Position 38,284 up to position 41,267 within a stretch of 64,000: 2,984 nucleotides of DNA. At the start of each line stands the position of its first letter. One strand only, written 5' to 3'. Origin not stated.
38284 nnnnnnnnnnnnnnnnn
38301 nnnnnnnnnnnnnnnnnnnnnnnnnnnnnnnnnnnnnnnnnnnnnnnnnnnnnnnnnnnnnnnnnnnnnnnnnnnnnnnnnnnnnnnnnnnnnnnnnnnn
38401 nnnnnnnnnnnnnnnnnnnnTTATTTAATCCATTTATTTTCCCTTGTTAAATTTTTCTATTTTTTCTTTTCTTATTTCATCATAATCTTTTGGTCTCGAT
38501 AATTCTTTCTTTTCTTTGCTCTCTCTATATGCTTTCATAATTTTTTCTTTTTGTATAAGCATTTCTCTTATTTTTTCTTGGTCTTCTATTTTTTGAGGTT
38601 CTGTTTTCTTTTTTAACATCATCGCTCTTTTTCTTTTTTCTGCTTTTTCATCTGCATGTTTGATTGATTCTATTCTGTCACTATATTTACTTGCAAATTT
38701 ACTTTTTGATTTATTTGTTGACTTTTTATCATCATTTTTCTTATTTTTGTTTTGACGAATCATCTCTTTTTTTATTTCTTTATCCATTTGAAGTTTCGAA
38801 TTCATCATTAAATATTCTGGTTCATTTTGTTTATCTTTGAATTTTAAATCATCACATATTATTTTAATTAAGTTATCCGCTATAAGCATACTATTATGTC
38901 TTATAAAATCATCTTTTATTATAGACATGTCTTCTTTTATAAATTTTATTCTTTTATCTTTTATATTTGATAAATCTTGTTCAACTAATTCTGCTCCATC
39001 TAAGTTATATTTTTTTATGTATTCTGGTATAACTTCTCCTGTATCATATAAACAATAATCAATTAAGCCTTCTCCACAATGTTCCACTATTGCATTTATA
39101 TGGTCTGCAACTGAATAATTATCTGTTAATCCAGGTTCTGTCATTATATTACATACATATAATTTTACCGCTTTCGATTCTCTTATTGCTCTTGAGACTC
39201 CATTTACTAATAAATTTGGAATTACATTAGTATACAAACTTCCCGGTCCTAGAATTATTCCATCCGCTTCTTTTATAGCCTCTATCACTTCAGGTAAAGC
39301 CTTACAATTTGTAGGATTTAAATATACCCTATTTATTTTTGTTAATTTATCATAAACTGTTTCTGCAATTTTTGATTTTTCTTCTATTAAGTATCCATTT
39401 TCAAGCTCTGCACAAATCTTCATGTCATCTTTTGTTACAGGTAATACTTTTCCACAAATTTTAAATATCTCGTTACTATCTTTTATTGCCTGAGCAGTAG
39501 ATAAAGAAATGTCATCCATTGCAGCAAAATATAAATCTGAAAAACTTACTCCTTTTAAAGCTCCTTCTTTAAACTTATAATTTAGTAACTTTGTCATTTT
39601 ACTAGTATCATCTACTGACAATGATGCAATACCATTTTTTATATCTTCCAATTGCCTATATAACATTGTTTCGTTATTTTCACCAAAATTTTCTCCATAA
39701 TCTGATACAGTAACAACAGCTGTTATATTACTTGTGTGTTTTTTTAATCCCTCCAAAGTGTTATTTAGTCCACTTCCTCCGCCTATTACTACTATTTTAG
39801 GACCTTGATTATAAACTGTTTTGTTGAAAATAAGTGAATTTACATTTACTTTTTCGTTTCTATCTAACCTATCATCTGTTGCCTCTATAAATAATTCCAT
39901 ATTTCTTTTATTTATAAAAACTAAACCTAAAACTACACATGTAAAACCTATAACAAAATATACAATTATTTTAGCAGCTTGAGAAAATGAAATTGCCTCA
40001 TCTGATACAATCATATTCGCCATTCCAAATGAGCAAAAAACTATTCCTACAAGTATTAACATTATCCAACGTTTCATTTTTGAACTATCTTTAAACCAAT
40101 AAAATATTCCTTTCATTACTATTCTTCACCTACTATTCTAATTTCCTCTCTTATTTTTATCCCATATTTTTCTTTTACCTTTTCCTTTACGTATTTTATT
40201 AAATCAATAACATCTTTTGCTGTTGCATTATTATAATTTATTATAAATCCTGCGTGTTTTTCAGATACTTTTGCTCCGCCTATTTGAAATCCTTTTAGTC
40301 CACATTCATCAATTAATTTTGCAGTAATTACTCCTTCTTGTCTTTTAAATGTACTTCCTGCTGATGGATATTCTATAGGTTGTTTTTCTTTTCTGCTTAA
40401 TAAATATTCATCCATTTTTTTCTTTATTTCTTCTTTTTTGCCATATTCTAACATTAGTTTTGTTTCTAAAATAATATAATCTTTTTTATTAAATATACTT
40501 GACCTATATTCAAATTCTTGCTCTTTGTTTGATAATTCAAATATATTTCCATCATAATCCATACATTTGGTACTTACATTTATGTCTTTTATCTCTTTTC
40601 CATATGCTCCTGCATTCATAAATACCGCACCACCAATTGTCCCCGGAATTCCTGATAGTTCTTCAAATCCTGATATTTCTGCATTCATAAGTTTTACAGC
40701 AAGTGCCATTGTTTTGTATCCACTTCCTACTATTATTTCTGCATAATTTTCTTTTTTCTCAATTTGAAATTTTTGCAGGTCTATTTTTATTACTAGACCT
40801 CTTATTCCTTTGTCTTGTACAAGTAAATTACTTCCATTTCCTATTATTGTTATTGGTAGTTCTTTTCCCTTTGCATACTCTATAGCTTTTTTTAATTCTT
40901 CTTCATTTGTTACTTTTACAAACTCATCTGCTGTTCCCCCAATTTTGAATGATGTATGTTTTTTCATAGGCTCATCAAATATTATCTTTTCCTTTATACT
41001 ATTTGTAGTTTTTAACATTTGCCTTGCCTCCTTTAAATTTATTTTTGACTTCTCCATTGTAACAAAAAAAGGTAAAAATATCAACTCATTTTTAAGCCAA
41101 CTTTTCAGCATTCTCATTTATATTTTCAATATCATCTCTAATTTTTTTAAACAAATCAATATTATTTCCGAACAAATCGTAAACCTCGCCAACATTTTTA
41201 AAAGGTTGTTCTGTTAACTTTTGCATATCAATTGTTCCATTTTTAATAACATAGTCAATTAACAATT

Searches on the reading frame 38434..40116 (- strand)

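Call 64: search_protein_families(library=pfam, proteins=[window:38434-40116:-], max_evalue=0.00001)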
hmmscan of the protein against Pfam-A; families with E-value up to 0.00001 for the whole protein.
window:38434-40116:- (560 aa): 1 family
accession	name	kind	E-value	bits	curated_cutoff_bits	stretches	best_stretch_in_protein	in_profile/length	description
PF01933.23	CofD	-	6.2e-84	282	30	1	108-397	1-289/290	2-phospho-L-lactate transferase CofD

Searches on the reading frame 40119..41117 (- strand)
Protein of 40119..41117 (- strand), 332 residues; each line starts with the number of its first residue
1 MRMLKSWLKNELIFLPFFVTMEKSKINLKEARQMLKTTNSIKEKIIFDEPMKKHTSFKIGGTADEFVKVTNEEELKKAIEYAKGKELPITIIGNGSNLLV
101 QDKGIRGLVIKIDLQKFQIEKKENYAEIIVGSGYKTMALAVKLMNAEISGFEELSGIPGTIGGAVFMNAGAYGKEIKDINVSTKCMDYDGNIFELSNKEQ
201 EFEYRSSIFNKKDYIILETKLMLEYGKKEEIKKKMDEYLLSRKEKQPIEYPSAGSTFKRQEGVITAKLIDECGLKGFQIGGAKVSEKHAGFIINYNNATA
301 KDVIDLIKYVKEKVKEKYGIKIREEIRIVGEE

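Call 64: search_protein_families(library=pfam, proteins=[window:40119-41117:-], max_evalue=0.00001)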
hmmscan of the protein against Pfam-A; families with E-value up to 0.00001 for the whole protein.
window:40119-41117:- (332 aa): 2 families
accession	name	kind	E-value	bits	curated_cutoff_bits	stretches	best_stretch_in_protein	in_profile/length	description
PF02873.21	MurB_C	-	5.8e-37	126.3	27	1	230-329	1-99/99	UDP-N-acetylenolpyruvoylglucosamine reductase, C-terminal domain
PF01565.28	FAD_binding_4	-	2.4e-21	76.3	26.4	1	66-196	4-139/139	FAD binding domain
